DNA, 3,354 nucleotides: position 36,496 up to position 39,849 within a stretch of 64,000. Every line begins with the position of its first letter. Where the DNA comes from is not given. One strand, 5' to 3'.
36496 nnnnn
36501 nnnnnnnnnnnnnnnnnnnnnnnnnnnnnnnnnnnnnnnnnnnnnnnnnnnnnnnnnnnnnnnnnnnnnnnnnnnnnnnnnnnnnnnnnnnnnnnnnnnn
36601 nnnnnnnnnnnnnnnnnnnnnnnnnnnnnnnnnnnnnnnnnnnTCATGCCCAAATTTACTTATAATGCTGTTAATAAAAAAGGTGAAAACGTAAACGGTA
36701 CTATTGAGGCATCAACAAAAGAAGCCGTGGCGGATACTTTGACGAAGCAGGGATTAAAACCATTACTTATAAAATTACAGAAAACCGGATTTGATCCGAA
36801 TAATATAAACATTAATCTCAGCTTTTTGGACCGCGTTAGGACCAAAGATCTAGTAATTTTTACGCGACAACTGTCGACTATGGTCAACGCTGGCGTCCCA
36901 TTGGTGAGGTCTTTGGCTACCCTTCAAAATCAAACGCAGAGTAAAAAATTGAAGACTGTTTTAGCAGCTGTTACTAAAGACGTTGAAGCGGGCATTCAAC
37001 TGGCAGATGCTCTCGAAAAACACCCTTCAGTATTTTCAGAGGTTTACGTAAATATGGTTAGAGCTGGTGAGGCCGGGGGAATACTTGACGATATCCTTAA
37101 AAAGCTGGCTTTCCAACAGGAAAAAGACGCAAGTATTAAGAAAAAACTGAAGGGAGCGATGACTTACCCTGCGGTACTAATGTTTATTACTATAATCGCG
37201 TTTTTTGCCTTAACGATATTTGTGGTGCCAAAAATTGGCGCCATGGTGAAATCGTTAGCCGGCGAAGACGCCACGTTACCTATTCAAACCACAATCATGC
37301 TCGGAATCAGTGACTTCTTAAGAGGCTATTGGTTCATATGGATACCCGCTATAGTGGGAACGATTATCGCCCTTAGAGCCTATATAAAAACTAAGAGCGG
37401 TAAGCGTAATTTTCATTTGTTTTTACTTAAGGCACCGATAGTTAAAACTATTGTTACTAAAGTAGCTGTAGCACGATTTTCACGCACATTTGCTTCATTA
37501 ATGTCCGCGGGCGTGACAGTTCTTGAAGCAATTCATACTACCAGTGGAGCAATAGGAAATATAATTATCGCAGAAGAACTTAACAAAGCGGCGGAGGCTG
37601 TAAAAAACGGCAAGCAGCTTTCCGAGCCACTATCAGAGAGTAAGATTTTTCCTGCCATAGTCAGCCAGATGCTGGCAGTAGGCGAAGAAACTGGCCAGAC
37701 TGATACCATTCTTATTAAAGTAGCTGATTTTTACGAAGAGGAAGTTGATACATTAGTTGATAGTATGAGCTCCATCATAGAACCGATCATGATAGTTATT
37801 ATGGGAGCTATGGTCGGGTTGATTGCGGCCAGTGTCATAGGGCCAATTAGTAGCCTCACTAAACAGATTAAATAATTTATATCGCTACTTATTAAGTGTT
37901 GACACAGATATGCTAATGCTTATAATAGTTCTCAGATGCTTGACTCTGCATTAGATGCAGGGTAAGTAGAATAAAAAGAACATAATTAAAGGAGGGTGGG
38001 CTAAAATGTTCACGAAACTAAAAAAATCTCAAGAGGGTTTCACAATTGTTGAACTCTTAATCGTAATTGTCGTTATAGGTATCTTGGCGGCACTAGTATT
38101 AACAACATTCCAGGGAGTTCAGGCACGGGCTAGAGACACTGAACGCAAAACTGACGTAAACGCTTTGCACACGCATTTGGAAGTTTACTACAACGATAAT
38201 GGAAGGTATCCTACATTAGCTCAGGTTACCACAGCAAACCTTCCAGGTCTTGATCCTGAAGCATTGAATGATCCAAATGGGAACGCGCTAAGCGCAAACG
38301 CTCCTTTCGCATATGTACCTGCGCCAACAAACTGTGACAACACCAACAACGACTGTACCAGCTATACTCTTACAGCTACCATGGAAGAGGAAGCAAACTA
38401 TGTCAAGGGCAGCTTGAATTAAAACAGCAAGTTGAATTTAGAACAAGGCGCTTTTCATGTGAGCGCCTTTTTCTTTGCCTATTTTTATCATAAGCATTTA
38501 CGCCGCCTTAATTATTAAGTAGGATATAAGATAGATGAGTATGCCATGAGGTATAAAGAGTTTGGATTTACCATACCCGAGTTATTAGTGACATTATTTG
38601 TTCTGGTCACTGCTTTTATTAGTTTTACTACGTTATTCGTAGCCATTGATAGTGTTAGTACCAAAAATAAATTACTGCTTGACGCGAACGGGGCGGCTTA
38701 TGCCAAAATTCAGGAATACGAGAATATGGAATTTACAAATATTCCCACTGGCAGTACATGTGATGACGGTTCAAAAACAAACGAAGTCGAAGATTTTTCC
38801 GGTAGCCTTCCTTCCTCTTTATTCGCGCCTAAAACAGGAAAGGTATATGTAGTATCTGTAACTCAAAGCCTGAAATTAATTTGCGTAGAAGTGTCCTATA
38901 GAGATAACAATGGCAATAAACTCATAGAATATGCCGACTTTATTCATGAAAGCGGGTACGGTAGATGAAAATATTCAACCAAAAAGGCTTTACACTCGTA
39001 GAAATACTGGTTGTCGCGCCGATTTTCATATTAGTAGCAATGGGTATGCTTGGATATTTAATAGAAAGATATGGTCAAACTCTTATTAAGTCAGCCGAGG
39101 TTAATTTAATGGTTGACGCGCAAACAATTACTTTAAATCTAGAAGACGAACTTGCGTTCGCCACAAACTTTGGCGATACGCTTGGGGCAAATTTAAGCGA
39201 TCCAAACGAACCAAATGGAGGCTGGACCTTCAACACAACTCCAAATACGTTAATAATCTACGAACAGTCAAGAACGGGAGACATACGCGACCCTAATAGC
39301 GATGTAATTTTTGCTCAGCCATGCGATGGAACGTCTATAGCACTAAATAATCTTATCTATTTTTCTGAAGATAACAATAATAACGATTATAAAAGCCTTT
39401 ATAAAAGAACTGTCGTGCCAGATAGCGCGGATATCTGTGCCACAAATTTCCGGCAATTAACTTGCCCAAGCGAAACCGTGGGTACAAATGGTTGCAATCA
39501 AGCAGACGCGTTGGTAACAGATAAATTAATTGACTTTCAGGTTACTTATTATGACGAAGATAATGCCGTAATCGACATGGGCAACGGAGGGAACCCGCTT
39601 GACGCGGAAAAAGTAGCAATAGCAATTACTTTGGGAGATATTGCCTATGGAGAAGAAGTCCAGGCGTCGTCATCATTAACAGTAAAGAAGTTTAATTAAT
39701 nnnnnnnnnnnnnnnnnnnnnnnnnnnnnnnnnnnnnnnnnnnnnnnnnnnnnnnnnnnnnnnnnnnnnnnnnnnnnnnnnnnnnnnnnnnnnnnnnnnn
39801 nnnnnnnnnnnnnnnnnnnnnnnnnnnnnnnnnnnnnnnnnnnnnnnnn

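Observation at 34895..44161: Complete secretin-less type IV pilus operon with a 627-aa LamG-domain pilin as candidate tip adhesin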

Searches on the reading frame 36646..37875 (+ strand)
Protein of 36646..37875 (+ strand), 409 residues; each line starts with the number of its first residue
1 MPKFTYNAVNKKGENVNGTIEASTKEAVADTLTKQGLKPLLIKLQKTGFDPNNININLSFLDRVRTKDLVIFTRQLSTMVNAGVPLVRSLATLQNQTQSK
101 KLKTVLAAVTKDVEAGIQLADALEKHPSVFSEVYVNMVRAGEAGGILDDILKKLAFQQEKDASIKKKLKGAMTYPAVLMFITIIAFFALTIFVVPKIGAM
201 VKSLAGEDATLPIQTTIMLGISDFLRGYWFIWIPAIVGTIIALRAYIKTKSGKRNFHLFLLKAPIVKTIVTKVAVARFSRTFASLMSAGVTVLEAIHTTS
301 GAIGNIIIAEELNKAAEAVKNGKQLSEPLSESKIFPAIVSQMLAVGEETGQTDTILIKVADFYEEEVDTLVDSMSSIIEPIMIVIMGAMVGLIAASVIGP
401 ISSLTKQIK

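Call 3: search_protein_families(library=pfam, proteins=[window:36646-37875:+], max_evalue=0.1)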
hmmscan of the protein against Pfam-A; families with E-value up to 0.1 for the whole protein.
window:36646-37875:+ (409 aa): 2 families
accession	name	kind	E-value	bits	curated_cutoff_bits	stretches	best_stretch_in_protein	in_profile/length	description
PF00482.28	T2SSF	-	2e-61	206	25.2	2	72-195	1-125/125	Type II secretion system (T2SS), protein F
PF04148.18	Erv26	-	0.013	15.8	22.2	1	156-215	115-167/202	Transmembrane adaptor Erv26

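Call 4: search_protein_families(library=ncbifam, proteins=[window:36646-37875:+], max_evalue=0.1)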
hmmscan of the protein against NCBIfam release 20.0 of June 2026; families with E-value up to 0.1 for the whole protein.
window:36646-37875:+ (409 aa): 7 families
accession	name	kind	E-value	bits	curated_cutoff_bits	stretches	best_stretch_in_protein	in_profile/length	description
TIGR02120.1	GspF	equivalog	9.4e-112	374.2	424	1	4-408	1-401/401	type II secretion system inner membrane protein GspF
NF052607.1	T4PiliAsmPilCThrm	equivalog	1e-109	367.3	700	1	1-406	1-402/406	type IV pilus assembly protein PilC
NF052606.1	T4PiliAsmPilCMyx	equivalog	6.5e-107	357.9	700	1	2-409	20-419/419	type IV pilus assembly protein PilC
NF047826.1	T3SSXpsF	equivalog_domain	1.2e-84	284.5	650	1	1-408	1-404/405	type II secretion system protein XpsF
NF007861.0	PRK10573.1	equivalog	1.5e-74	251.5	401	1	4-406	7-396/401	protein transport protein HofC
NF041012.2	T4P_ComGB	equivalog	2.9e-37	128.8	240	1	71-402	5-328/332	competence type IV pilus assembly protein ComGB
NF040783.1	DVU0150_fam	equivalog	0.033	14.6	70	0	343-398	34-84/99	DVU0150 family protein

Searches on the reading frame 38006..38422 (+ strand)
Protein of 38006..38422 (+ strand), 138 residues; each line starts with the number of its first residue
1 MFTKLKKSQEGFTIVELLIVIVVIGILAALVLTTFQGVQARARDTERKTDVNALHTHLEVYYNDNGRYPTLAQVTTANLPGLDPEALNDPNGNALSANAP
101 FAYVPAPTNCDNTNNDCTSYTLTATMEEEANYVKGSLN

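Call 3: search_protein_families(library=pfam, proteins=[window:38006-38422:+], max_evalue=0.1)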
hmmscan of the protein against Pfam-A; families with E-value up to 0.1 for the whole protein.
window:38006-38422:+ (138 aa): 3 families
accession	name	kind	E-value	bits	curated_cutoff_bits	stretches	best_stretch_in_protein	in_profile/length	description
PF07963.17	N_methyl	-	1.6e-07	31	21.2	1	7-32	2-27/27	Prokaryotic N-terminal methylation motif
PF08334.16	T2SSG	-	0.00039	20.9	21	1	39-73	6-40/108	Type II secretion system (T2SS), protein G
PF16732.10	ComP_DUS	-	0.017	16.4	27.3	1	40-127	8-75/87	Type IV minor pilin ComP, DNA uptake sequence receptor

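Call 4: search_protein_families(library=ncbifam, proteins=[window:38006-38422:+], max_evalue=0.1)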
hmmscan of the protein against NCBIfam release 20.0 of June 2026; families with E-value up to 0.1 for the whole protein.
window:38006-38422:+ (138 aa): 15 families
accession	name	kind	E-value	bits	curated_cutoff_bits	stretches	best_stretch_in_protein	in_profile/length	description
TIGR01710.1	typeII_sec_gspG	equivalog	2.4e-14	53.5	88.85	1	11-74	2-65/134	type II secretion system major pseudopilin GspG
NF041775.1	typeIV_PilA_Myxo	equivalog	3.9e-14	53.2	400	1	8-73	9-74/214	type IV pilin protein PilA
TIGR01708.2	typeII_sec_gspH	equivalog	2.1e-08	34.3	80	1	9-41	1-33/169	type II secretion system minor pseudopilin GspH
NF040999.1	pilin_ComGC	equivalog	2.7e-07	30.7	75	1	9-77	1-69/84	competence type IV pilus major pilin ComGC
NF007862.0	PRK10574.1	equivalog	3.8e-06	27.1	138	1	7-50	2-45/145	prepilin peptidase-dependent pilin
TIGR02532.1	IV_pilin_GFxxxE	domain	4.2e-06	26.4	16.3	1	9-32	1-24/24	prepilin-type N-terminal cleavage/methylation domain-containing protein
NF041013.1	T4P_ComGE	equivalog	4.8e-05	23.4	49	1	7-65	1-60/83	competence type IV pilus minor pilin ComGE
NF007800.0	PRK10506.1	equivalog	7.8e-05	22.5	158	1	6-58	5-57/163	prepilin peptidase-dependent protein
TIGR02596.1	TIGR02596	subfamily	0.00073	19.7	70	1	12-39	1-28/196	Verru_Chthon cassette protein D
NF038303.1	EPS_HpsB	equivalog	0.0017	18.4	150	1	8-49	1-45/211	hormogonium polysaccharide secretion pseudopilin HpsB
NF038304.1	EPS_HpsC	equivalog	0.0034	17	200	1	4-53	15-60/318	hormogonium polysaccharide secretion pseudopilin HpsC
NF040982.1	ComGD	equivalog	0.014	15.8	70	1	9-40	1-32/139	competence type IV pilus minor pilin ComGD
TIGR02599.1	TIGR02599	subfamily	0.026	13.7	256.5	1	11-49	1-39/361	Verru_Chthon cassette protein C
TIGR01711.1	gspJ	equivalog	0.057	13.2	64.85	1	11-43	2-34/192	type II secretion system minor pseudopilin GspJ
NF041002.1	pilin_ComGF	equivalog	0.096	12.9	80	0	9-46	1-38/139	competence type IV pilus minor pilin ComGF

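Call 71: find_homologous_proteins(query=window:38006-38422:+, max_evalue=0.00001)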
Query window:38006-38422:+ (138 aa): 7450 proteins with E <= 0.00001 among 8000 candidates; the best 120 are listed.
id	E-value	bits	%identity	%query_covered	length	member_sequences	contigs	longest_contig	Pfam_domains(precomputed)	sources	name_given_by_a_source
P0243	3.4e-85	300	100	100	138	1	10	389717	PF07963.18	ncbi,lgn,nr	ncbi:prepilin-type N-terminal cleavage/methylation domain-containing protein [Candidatus Saccharibac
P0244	2.2e-71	255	88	100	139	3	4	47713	PF07963.18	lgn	-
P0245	1.3e-53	198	72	100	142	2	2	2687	PF07963.18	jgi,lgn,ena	-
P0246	2.1e-52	194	69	100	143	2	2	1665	PF07963.18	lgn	-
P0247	1.4e-49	185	67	100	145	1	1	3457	PF07963.18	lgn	-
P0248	6.5e-49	183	66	100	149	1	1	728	PF07963.18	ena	-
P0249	9.0e-49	182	66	100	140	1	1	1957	PF07963.18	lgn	-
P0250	2.4e-48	181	64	100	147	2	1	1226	PF07963.18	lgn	-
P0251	7.8e-48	179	66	100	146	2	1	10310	PF07963.18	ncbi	-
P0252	1.1e-47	179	64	100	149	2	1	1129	PF07963.18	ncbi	-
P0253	2.0e-47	178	66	100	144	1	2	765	PF07963.18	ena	-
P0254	2.7e-47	178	67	100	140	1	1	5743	PF07963.18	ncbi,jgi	-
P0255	1.3e-46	175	62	99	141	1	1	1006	PF07963.18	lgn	-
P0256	2.8e-46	174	63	100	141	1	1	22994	PF07963.18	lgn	-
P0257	4.4e-45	170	63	100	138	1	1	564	PF07963.18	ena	-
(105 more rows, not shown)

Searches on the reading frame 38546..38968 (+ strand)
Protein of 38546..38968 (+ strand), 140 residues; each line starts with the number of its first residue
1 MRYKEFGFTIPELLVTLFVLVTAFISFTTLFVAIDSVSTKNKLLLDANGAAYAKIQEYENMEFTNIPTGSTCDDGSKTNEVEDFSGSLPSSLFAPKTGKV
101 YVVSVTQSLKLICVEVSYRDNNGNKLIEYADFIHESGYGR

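Call 3: search_protein_families(library=pfam, proteins=[window:38546-38968:+], max_evalue=0.1)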
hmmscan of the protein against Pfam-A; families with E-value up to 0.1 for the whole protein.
window:38546-38968:+ (140 aa): 1 family
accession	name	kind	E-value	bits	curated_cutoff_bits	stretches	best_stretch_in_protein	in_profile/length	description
PF07963.17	N_methyl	-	0.054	13.5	21.2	1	4-21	3-20/27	Prokaryotic N-terminal methylation motif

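Call 4: search_protein_families(library=ncbifam, proteins=[window:38546-38968:+], max_evalue=0.1)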
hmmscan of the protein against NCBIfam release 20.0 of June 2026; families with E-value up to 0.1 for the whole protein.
window:38546-38968:+ (140 aa): 3 families
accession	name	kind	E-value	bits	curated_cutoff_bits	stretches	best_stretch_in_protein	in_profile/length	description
NF040982.1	ComGD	equivalog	0.075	13.4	70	0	7-33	3-29/139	competence type IV pilus minor pilin ComGD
TIGR02532.1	IV_pilin_GFxxxE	domain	0.082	12.8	16.3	0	7-21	3-17/24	prepilin-type N-terminal cleavage/methylation domain-containing protein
NF009316.0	PRK12674.1-5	equivalog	0.099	12.5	122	0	7-31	65-89/121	Na+/H+ antiporter subunit G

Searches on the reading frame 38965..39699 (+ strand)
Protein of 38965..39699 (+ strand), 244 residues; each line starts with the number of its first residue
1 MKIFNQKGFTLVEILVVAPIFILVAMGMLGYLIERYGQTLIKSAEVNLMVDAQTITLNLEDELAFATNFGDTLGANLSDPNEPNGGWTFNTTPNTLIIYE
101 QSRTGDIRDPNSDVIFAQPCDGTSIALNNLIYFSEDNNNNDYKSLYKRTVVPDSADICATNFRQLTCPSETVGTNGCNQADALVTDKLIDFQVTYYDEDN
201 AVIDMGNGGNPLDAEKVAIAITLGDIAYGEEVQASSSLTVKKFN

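Call 3: search_protein_families(library=pfam, proteins=[window:38965-39699:+], max_evalue=0.1)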
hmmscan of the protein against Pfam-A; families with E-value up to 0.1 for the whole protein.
window:38965-39699:+ (244 aa): 2 families
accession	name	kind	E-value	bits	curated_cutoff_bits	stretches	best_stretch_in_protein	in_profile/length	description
PF07963.17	N_methyl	-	0.00058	19.8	21.2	1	5-28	3-26/27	Prokaryotic N-terminal methylation motif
PF24674.1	MACPF_SNTX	-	0.0085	15.7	27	1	120-194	71-143/301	SNTX, MACPF/CDC-like domain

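Call 4: search_protein_families(library=ncbifam, proteins=[window:38965-39699:+], max_evalue=0.1)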
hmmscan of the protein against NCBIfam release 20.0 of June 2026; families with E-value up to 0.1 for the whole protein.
window:38965-39699:+ (244 aa): 10 families
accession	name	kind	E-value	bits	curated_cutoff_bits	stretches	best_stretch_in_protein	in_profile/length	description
TIGR02532.1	IV_pilin_GFxxxE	domain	0.0077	16.1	16.3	1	6-17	1-12/24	prepilin-type N-terminal cleavage/methylation domain-containing protein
NF007800.0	PRK10506.1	equivalog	0.015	15.2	158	1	4-45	6-48/163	prepilin peptidase-dependent protein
NF007862.0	PRK10574.1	equivalog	0.018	15.2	138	1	5-31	3-30/145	prepilin peptidase-dependent pilin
TIGR02523.1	type_IV_pilV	equivalog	0.033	14.7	52.2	1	6-63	1-54/139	type IV pilus modification protein PilV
TIGR01710.1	typeII_sec_gspG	equivalog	0.038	14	88.85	1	7-67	1-61/134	type II secretion system major pseudopilin GspG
NF040982.1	ComGD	equivalog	0.041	14.3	70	1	6-31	1-26/139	competence type IV pilus minor pilin ComGD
NF041013.1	T4P_ComGE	equivalog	0.044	13.9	49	1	5-34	2-31/83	competence type IV pilus minor pilin ComGE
TIGR02910.1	sulfite_red_A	equivalog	0.044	13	323.15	1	95-195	72-169/334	anaerobic sulfite reductase subunit AsrA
TIGR01708.2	typeII_sec_gspH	equivalog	0.05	13.6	80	1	6-26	1-21/169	type II secretion system minor pseudopilin GspH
NF038304.1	EPS_HpsC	equivalog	0.052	13.1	200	1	5-34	19-48/318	hormogonium polysaccharide secretion pseudopilin HpsC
